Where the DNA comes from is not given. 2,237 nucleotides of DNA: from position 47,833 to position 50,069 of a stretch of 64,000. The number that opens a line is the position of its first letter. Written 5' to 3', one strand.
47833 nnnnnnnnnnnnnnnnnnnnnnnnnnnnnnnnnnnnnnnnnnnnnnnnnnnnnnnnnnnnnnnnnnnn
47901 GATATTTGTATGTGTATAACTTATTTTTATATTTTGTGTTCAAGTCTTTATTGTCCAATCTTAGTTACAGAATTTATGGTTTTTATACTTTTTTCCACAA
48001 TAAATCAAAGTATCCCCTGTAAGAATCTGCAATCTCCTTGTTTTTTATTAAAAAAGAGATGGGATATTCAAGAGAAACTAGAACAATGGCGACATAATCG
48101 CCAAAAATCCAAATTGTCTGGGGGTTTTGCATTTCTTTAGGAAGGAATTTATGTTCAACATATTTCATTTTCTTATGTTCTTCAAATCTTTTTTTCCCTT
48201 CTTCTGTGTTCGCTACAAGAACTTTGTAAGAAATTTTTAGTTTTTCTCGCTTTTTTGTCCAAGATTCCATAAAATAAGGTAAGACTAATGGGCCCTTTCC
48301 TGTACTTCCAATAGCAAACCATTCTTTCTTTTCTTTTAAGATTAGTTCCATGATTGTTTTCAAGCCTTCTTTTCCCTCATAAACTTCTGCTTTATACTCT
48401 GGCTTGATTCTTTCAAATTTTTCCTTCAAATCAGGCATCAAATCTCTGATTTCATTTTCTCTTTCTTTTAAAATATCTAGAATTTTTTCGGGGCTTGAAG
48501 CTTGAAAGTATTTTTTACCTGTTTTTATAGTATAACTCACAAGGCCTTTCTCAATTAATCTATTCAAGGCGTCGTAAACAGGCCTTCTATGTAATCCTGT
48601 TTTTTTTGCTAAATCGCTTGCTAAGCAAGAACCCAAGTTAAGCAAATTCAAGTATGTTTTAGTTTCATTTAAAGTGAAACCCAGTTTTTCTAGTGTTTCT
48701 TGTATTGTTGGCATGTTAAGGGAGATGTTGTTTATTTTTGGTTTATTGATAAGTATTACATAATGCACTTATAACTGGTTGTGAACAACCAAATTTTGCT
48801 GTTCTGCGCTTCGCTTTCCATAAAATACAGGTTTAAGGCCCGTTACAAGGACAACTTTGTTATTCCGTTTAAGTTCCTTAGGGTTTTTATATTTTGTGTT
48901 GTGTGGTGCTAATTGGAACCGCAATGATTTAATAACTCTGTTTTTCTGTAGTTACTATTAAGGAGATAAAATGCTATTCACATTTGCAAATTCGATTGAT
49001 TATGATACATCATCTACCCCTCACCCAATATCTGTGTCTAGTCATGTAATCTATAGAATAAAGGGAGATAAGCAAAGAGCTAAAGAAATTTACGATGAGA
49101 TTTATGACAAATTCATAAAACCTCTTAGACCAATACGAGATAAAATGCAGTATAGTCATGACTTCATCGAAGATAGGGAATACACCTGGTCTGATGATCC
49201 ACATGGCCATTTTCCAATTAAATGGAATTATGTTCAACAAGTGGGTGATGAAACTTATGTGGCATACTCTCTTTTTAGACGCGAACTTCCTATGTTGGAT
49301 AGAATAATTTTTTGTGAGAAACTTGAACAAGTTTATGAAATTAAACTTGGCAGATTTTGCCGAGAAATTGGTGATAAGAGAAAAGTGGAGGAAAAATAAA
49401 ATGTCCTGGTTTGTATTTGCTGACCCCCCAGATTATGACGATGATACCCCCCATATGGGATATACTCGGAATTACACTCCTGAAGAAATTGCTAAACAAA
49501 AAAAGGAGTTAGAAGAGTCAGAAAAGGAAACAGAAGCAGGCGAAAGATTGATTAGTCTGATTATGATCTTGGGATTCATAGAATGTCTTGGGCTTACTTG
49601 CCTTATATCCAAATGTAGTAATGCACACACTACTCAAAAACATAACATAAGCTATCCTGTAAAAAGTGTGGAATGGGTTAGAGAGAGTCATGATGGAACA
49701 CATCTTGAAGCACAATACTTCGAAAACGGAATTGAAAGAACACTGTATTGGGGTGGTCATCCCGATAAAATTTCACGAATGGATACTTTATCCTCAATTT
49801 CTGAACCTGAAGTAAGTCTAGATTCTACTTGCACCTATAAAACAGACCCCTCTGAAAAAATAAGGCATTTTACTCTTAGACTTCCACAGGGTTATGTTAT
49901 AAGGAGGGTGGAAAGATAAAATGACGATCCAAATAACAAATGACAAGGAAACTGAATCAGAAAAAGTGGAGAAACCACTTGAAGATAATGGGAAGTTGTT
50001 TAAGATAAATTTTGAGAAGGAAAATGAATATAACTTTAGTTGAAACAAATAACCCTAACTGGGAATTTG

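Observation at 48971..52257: B12-radical-SAM operon whose neighbouring proteins share a DYD-containing motif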

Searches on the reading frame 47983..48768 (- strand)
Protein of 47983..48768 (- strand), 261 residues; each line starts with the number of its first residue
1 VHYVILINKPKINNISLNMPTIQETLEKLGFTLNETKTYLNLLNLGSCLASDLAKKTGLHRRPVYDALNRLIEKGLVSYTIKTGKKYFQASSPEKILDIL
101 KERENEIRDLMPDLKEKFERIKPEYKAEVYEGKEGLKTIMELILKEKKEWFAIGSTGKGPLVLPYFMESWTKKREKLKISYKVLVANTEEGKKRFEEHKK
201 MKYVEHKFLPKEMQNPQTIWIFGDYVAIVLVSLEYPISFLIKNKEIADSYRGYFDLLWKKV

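Call 3: search_protein_families(library=pfam, proteins=[window:47983-48768:-], max_evalue=0.1)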
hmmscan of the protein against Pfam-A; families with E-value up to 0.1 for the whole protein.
window:47983-48768:- (261 aa): 12 families
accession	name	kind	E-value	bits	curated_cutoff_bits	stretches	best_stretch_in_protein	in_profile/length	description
PF01978.25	TrmB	-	2.7e-14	53.2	25.6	1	26-94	1-68/68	Sugar-specific transcriptional regulator TrmB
PF02002.24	TFIIE_alpha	-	0.00018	21.8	22.9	1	36-109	15-94/105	TFIIE alpha subunit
PF13730.12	HTH_36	-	0.00018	21.7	25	1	51-77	29-55/55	Helix-turn-helix domain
PF13412.12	HTH_24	-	0.0015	18.5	21.9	1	51-77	21-47/48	Winged helix-turn-helix DNA-binding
PF01022.26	HTH_5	-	0.0022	18.3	22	0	40-79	8-47/47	Bacterial regulatory protein, arsR family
PF13551.12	HTH_29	-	0.0049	17.4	28.1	1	50-77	15-42/64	Winged helix-turn helix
PF00392.27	GntR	-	0.012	15.7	27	1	50-78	27-55/64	Bacterial regulatory proteins, gntR family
PF01047.28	MarR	-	0.018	15.4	24.6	1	32-78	2-48/59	MarR family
PF12802.13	MarR_2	-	0.026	15.1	27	1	43-78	15-51/61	MarR family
PF21476.4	PF0610-like_N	-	0.038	14.7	33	0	42-70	9-37/50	PF0610-like, N-terminal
PF08221.17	HTH_9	-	0.04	14.5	23.4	0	42-79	22-59/62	RNA polymerase III subunit RPC82 helix-turn-helix domain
PF24033.1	DUF7342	-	0.054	13.9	31.6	0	50-128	20-103/150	Family of unknown function (DUF7342)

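Call 76: search_protein_families(library=ncbifam, proteins=[window:47983-48714:-], max_evalue=0.01)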
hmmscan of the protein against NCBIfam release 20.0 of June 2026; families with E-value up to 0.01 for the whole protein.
window:47983-48714:- (243 aa): 7 families
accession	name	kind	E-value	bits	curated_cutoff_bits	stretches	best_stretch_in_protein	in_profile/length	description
NF047390.1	TransRegTrmBL1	equivalog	4.2e-11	42.4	650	1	4-112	6-114/341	HTH-type sugar sensing transcriptional regulator TrmBL1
NF040851.1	tran_reg_TrmB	equivalog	1.1e-08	34.6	600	1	2-114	5-114/338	HTH-type sugar-sensing transcriptional regulator TrmB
NF047392.1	TransRegTrmBHalo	equivalog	1.1e-06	27.9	500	1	4-110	9-109/349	HTH-type sugar sensing transcriptional regulator TrmB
TIGR01884.1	cas_HTH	subfamily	0.00065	19.1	60.2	0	6-69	131-196/202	CRISPR-associated CARF protein Csa3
NF053606.1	Sta1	subfamily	0.0017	18.4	80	1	13-65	18-70/100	Sta1 family transcriptional regulator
NF040939.2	trans_reg_lrs14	equivalog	0.0052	16.8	90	0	16-68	22-75/103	Lrs14 family HTH-type transcriptional regulator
TIGR00373.1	TIGR00373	equivalog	0.0052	16.3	149.5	1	22-101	20-102/162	transcription factor E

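Call 93: search_protein_families(library=padloc, proteins=[window:47983-48714:-], max_evalue=0.01)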
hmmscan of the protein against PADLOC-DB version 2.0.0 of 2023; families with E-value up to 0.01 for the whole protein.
window:47983-48714:- (243 aa): 9 families
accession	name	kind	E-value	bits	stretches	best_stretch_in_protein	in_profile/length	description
PDLC01268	CasR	-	8.9e-06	23.8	1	17-69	125-174/179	"CAS-I,CAS-II,CAS-III,CAS-IV,CAS-V,CAS-VI; associated_signaling"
PDLC01438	Csa3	-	1.2e-05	23.5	1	22-121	154-249/305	"CAS-I,CAS-II,CAS-III,CAS-IV,CAS-V,CAS-VI; associated_signaling"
PDLC01863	CARF3--CARF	-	0.00023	19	1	13-67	115-170/182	-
PDLC01879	CARF3--CARF_TM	-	0.00043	18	1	21-69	161-207/222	-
PDLC01434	CasR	-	0.0018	16.2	0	16-69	128-180/191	"CAS-I,CAS-II,CAS-III,CAS-IV,CAS-V,CAS-VI; associated_signaling"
PDLC01857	CARF3--CARF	-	0.002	15.8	1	31-73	145-187/201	-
PDLC01044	Csa3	-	0.0023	15.8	1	21-66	141-183/194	Type I-A associated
PDLC03923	MkoB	-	0.0066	13.4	0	22-88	42-116/454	-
PDLC03963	SoFic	-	0.0067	13.8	0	21-83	298-359/361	-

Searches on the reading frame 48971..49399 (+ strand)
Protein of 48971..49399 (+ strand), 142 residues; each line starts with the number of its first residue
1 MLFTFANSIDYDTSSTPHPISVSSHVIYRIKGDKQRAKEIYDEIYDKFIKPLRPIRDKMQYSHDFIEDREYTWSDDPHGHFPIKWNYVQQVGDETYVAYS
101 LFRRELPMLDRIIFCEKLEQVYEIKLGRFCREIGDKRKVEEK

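Call 3: search_protein_families(library=pfam, proteins=[window:48971-49399:+], max_evalue=0.1)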
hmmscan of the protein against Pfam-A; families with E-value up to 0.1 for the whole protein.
window:48971-49399:+ (142 aa): 0 families

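Call 4: search_protein_families(library=ncbifam, proteins=[window:48971-49399:+], max_evalue=0.1)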
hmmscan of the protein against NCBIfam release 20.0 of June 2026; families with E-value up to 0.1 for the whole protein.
window:48971-49399:+ (142 aa): 0 families

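Call 36: find_homologous_proteins(query=window:48971-49399:+, max_evalue=10)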
Query window:48971-49399:+ (142 aa): 1 proteins with E <= 10 among 9 candidates.
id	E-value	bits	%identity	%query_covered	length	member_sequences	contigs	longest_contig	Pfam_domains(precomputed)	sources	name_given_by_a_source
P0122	2.3e-92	325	100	100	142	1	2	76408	-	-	-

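Call 52: search_protein_families(library=pfam, proteins=[window:48971-49399:+], max_evalue=10)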
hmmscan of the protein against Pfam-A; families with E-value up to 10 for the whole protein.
window:48971-49399:+ (142 aa): 0 families

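Call 54: search_protein_families(library=phrogs, proteins=[window:48971-49399:+], max_evalue=1)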
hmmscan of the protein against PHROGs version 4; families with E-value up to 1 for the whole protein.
window:48971-49399:+ (142 aa): 1 family
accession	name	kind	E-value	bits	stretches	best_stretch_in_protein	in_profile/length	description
phrog_3264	-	DNA, RNA and nucleotide metabolism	0.21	12.2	1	101-138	139-176/337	ParB-like partition protein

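Call 67: predict_structure(protein=window:48971-49399:+)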
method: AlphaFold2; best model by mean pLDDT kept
length: 142 residues; sequences in the alignment: 1
mean_pLDDT: 50.8   pTM: 0.44
mean pLDDT of the five models: 50.8, 48.7, 46.6, 40.7, 38.4
residues with pLDDT >= 90: 0; 70-90: 7; 50-70: 67; < 50: 68
segments of 3 or more residues with pLDDT < 50: 1-14, 16-24, 54-65, 68-85, 125-135
pLDDT, mean of each block of 10 residues (from residue 1): 38 40 52 70 67 44 44 39 49 64 52 57 48 48 50
secondary structure, 60 per line:
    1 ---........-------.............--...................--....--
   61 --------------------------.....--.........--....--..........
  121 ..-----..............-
elements in order: E4-11 E19-31 H34-52 H55-58 E87-91 E94-102 H105-108 H111-122 H128-141

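Call 87: search_protein_representatives(protein=window:48971-49399:+)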
Query: 142 residues. Proteins with E-value up to 0.001 (for the whole library): 4; up to 1e-10: 2; up to 1e-30: 1. The best 4 are listed.
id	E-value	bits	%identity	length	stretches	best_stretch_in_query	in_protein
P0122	7.3e-93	324.7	100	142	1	1-142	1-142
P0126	1.3e-12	64.5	65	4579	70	100-116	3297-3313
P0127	1.1e-05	42.0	42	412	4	72-96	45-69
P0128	4.1e-04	36.9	31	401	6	8-33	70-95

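Call 93: search_protein_families(library=padloc, proteins=[window:48971-49399:+], max_evalue=0.01)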
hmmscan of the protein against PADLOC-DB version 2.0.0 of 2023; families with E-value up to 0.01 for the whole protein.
window:48971-49399:+ (142 aa): 0 families

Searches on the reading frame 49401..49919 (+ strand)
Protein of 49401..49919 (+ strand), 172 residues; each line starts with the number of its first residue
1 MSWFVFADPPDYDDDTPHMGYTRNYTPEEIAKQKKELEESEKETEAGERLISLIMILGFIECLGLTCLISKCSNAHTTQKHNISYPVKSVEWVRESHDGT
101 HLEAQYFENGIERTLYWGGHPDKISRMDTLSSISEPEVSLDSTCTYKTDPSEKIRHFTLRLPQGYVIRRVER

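Call 3: search_protein_families(library=pfam, proteins=[window:49401-49919:+], max_evalue=0.1)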
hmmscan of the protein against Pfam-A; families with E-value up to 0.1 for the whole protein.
window:49401-49919:+ (172 aa): 0 families

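Call 4: search_protein_families(library=ncbifam, proteins=[window:49401-49919:+], max_evalue=0.1)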
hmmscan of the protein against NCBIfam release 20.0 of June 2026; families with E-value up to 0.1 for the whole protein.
window:49401-49919:+ (172 aa): 0 families

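Call 35: find_homologous_proteins(query=window:49401-49919:+, max_evalue=10)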
Query window:49401-49919:+ (172 aa): 1 proteins with E <= 10 among 25 candidates.
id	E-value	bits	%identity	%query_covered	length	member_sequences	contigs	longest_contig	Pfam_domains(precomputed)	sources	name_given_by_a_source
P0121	3.2e-114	397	100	100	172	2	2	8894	-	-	-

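Call 37: find_encoding_contigs(protein=P0121, flank=8000, max_places=4)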
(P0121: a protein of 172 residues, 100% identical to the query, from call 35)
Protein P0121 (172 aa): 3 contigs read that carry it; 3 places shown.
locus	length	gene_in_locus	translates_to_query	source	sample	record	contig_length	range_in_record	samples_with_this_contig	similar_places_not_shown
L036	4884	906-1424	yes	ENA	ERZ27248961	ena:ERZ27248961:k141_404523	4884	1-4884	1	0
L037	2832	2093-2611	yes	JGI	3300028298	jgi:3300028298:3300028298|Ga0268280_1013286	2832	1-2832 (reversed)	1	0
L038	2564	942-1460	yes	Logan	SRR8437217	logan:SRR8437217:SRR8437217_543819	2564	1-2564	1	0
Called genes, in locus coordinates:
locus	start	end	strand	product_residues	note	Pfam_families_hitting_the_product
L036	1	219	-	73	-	?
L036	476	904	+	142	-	-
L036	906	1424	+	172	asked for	-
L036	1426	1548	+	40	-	-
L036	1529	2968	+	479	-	PF02310:B12-binding, PF04055:Radical_SAM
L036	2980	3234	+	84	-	-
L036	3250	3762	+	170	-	-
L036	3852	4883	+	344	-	?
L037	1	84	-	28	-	?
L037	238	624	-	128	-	-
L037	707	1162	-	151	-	-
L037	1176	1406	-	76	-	PF13730:HTH_36 (faint), PF01978:TrmB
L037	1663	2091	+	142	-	-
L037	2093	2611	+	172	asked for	-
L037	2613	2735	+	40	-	-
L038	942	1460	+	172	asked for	-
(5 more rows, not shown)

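Call 52: search_protein_families(library=pfam, proteins=[window:49401-49919:+], max_evalue=10)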
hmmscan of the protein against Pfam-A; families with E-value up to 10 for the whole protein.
window:49401-49919:+ (172 aa): 0 families

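Call 54: search_protein_families(library=phrogs, proteins=[window:49401-49919:+], max_evalue=1)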
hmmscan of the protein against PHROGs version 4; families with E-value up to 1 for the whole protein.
window:49401-49919:+ (172 aa): 0 families

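Call 68: predict_structure(protein=window:49401-49919:+)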
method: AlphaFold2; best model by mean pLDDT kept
length: 172 residues; sequences in the alignment: 1
mean_pLDDT: 56.4   pTM: 0.28
mean pLDDT of the five models: 56.4, 50.8, 50.3, 43.5, 41.2
residues with pLDDT >= 90: 3; 70-90: 39; 50-70: 55; < 50: 75
segments of 3 or more residues with pLDDT < 50: 1-6, 73-86, 119-172
pLDDT, mean of each block of 10 residues (from residue 1): 50 60 73 81 81 89 69 44 46 62 65 56 37 33 38 41 40 31
secondary structure, 60 per line:
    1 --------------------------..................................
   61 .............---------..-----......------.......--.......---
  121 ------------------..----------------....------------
elements in order: H27-73 E90-95 E102-108 E111-117 E157-160

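Call 93: search_protein_families(library=padloc, proteins=[window:49401-49919:+], max_evalue=0.01)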
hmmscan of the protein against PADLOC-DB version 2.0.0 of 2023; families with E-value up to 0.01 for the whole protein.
window:49401-49919:+ (172 aa): 0 families
